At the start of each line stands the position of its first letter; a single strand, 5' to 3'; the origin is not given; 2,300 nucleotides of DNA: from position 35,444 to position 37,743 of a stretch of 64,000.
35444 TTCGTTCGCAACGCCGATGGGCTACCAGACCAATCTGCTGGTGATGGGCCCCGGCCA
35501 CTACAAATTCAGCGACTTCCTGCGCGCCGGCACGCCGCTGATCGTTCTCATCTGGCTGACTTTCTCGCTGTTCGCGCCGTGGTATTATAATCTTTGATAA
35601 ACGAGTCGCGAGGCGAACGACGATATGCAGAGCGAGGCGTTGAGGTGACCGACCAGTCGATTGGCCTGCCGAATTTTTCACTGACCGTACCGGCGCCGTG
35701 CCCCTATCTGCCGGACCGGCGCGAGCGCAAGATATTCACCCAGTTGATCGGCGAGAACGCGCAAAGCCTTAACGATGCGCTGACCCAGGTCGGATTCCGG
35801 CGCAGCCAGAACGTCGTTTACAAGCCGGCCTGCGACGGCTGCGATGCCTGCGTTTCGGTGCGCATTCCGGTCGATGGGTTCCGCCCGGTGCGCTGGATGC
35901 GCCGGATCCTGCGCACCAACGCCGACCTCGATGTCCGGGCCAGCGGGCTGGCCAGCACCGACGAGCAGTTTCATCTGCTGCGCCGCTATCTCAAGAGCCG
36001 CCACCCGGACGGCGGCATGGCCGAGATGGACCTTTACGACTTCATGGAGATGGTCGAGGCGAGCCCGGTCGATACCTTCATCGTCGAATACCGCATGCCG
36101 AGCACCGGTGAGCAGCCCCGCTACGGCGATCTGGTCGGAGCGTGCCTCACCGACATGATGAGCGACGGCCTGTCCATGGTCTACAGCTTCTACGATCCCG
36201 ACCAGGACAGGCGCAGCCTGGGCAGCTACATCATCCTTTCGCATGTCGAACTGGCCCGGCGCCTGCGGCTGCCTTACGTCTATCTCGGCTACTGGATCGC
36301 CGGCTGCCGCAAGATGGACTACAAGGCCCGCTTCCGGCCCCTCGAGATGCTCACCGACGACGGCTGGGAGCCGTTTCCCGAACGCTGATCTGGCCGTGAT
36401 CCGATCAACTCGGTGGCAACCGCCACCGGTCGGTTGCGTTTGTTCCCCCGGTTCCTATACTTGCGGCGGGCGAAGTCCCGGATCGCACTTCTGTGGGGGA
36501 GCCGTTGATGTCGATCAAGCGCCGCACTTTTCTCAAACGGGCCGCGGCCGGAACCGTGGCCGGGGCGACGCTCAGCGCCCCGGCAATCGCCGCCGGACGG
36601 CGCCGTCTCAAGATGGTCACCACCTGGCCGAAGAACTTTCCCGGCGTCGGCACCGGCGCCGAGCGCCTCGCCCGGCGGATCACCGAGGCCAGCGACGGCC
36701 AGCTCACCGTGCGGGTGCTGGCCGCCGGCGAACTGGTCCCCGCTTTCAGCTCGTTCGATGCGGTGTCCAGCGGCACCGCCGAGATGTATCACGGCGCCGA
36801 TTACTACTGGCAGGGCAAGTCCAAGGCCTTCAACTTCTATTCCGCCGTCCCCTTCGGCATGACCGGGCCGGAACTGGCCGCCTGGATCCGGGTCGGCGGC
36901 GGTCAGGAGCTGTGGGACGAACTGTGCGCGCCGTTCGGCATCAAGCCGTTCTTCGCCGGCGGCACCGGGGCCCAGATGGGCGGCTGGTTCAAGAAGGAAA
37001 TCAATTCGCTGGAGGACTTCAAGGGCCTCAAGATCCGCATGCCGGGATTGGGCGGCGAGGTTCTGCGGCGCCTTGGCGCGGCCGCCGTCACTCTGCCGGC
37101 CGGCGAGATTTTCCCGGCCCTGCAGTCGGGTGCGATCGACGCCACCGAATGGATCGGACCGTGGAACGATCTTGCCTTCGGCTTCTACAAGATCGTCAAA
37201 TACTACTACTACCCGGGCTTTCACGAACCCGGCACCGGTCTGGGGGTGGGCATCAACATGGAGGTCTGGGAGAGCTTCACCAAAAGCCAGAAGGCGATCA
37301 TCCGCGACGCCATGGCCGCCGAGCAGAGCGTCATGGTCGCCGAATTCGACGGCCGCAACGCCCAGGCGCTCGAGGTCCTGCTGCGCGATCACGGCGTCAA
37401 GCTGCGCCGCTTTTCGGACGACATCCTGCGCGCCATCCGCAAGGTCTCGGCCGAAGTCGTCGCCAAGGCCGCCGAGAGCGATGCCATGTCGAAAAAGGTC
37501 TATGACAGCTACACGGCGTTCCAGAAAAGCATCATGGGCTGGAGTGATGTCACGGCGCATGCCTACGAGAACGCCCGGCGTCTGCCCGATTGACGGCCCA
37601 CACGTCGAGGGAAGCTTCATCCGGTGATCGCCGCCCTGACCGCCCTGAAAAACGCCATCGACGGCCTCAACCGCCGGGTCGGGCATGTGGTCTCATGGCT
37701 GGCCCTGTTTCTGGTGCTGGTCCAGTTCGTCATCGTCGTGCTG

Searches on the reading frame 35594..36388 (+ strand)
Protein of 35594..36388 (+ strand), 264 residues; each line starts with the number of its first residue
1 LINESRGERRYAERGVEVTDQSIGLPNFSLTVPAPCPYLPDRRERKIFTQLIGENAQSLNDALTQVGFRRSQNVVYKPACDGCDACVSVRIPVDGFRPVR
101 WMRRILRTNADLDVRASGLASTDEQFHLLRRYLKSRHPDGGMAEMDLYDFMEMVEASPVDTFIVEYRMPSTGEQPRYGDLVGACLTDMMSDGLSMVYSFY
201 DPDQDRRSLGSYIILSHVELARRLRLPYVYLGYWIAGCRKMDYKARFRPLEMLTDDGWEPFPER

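Call 43: search_protein_families(library=pfam, proteins=[window:35594-36388:+], max_evalue=0.00001)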
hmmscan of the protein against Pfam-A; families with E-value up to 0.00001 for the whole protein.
window:35594-36388:+ (264 aa): 2 families
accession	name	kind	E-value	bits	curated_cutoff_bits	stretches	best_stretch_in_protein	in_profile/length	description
PF04377.21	ATE_C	-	4.7e-40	137.4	25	1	124-253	1-121/122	Arginine-tRNA-protein transferase, C terminus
PF04376.19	ATE_N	-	2.5e-21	76.1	27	1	35-104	2-72/72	Arginine-tRNA-protein transferase, N terminus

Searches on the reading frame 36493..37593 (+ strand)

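Call 43: search_protein_families(library=pfam, proteins=[window:36493-37593:+], max_evalue=0.00001)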
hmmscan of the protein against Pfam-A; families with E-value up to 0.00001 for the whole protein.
window:36493-37593:+ (366 aa): 1 family
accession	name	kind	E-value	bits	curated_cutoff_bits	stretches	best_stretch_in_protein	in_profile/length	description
PF03480.18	DctP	-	1.2e-51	176.2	23.4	1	44-328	4-284/286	Bacterial extracellular solute-binding protein, family 7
